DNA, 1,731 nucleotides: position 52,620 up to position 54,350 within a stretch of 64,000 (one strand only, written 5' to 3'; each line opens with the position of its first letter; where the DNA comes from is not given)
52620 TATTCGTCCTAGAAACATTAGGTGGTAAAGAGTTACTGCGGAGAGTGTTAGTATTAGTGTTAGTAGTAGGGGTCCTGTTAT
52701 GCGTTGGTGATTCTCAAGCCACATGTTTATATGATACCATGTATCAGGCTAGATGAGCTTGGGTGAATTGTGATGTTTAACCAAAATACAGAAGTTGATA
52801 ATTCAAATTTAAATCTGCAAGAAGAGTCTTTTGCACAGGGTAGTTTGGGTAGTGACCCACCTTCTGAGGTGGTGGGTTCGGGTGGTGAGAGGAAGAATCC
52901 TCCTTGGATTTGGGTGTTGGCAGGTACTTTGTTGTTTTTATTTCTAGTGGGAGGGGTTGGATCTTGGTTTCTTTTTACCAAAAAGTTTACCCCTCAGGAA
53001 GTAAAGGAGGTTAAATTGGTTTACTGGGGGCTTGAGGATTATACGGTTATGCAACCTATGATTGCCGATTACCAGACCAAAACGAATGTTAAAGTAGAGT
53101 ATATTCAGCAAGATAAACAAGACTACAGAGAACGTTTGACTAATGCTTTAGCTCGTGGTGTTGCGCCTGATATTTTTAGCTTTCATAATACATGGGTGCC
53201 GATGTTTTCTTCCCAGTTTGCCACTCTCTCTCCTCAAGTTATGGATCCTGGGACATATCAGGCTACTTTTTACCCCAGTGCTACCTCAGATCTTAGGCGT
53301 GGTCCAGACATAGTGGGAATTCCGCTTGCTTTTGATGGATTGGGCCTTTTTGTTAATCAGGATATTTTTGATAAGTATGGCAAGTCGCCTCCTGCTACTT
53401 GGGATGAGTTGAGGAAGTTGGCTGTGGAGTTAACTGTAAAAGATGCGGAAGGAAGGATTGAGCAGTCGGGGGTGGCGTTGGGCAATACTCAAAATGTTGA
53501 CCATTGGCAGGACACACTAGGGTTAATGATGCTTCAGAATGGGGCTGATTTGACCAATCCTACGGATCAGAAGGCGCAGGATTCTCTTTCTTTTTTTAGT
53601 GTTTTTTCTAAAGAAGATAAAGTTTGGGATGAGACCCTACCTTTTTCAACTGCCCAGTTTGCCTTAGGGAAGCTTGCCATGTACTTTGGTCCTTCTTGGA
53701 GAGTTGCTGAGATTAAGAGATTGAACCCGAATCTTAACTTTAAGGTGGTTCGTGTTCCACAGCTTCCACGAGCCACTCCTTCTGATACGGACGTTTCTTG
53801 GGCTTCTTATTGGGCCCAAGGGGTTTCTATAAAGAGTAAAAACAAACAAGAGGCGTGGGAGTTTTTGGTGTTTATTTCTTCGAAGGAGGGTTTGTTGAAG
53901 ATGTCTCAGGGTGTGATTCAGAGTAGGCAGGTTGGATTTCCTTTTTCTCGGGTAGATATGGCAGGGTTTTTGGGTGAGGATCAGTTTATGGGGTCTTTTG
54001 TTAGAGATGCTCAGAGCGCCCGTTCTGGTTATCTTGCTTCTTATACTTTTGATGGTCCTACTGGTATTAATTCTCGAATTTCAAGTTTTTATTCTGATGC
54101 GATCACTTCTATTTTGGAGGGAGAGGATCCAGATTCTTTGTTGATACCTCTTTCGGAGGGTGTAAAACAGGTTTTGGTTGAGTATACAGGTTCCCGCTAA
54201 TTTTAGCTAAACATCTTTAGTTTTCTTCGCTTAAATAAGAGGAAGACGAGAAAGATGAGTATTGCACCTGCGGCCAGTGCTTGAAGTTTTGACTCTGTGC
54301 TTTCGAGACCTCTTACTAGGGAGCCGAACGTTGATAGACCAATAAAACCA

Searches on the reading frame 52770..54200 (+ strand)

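Call 77: search_protein_families(library=pfam, proteins=[window:52770-54200:+], max_evalue=0.001)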
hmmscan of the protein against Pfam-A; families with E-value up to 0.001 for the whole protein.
window:52770-54200:+ (476 aa): 2 families
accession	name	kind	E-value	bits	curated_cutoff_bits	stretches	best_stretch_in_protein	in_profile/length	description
PF01547.30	SBP_bac_1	-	1.9e-28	100.8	26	1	89-374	5-305/307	Bacterial extracellular solute-binding protein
PF13416.11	SBP_bac_8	-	2.3e-27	96.9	27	1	97-380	2-254/279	Bacterial extracellular solute-binding protein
